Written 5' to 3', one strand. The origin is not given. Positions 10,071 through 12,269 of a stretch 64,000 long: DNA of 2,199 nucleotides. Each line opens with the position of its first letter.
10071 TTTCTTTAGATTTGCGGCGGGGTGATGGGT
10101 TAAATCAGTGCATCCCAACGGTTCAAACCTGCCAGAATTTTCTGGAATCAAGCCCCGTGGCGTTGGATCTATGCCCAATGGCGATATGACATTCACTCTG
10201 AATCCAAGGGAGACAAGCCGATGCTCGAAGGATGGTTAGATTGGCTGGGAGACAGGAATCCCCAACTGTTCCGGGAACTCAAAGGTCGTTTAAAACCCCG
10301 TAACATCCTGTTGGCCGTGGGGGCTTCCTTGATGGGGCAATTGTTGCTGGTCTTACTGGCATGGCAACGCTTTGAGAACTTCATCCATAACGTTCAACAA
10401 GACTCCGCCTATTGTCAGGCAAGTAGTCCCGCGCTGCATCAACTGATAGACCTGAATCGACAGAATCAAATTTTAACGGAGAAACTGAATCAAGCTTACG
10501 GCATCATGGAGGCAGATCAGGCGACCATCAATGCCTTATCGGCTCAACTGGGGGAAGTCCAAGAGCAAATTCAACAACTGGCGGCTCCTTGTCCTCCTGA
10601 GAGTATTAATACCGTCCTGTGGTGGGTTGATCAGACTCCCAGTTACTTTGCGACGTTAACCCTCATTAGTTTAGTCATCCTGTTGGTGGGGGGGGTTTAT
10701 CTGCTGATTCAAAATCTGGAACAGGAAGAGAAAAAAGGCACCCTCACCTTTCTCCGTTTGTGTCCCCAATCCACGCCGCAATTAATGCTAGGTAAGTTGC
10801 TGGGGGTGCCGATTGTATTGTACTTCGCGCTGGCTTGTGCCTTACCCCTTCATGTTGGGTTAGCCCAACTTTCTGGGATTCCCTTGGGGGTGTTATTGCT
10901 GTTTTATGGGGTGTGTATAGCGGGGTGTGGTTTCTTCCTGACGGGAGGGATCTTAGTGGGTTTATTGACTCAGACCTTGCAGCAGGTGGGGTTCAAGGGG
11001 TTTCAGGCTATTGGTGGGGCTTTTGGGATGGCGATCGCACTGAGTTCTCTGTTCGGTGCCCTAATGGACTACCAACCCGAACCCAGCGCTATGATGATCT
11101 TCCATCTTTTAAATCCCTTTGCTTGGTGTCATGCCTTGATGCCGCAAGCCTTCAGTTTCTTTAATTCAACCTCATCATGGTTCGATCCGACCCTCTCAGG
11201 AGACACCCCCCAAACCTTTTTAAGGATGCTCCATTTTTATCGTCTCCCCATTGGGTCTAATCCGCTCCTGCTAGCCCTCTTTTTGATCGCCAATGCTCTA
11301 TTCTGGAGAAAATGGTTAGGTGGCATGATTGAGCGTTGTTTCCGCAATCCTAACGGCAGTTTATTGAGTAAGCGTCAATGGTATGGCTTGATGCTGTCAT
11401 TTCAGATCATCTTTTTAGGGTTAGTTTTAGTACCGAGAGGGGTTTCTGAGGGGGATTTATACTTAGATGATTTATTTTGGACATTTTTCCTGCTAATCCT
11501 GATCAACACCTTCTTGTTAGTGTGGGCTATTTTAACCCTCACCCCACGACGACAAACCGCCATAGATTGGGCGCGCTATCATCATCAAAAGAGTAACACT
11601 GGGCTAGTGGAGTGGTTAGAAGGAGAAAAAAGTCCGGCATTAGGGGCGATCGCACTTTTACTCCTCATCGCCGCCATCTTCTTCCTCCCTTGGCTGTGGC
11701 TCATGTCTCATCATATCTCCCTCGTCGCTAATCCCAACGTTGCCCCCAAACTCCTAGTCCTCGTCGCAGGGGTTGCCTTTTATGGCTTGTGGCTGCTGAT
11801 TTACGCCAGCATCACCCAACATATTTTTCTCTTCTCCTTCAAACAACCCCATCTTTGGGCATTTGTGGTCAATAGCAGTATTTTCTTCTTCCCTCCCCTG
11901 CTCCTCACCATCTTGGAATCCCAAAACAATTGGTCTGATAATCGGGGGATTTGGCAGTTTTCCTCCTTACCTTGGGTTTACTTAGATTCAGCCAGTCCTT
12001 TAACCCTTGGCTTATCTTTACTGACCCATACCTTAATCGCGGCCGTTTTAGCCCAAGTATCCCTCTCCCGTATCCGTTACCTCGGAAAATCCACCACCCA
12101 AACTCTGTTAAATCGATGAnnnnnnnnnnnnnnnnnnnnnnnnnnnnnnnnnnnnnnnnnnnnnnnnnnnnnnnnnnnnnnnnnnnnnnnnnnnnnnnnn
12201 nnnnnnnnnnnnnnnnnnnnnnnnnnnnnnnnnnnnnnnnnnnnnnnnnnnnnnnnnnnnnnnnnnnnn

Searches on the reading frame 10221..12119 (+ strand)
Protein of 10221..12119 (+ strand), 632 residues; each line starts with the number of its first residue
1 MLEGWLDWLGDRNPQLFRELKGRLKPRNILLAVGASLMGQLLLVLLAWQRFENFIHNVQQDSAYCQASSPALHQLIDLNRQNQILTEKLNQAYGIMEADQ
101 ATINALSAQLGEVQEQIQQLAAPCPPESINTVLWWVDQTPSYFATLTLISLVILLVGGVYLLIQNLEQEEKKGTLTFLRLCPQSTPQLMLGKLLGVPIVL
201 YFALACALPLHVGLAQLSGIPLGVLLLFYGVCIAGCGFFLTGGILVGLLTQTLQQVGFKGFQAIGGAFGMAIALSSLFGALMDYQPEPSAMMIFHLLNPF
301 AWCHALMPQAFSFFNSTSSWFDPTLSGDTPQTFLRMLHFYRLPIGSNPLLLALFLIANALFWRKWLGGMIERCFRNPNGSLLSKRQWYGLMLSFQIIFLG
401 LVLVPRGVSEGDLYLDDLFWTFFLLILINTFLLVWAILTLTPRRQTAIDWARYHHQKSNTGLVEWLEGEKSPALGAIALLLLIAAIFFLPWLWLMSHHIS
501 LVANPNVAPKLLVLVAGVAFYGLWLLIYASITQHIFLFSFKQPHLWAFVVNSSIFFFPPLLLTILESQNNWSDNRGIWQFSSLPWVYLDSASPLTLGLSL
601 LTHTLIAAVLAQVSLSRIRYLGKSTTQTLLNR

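Call 34: find_encoding_contigs(protein=window:10221-12119:+, flank=3000, max_places=6)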
Protein window:10221-12119:+ (632 aa): 1 contig read that carries it; 1 place shown.
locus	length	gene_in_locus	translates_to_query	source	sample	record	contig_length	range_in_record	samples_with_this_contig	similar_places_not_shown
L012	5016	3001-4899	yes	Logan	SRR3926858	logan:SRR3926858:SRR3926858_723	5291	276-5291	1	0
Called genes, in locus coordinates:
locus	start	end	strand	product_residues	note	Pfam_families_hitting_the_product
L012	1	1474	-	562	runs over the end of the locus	PF00115:COX1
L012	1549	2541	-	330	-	PF02790:COX2_TM, PF00116:COX2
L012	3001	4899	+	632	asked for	PF12698:ABC2_membrane_3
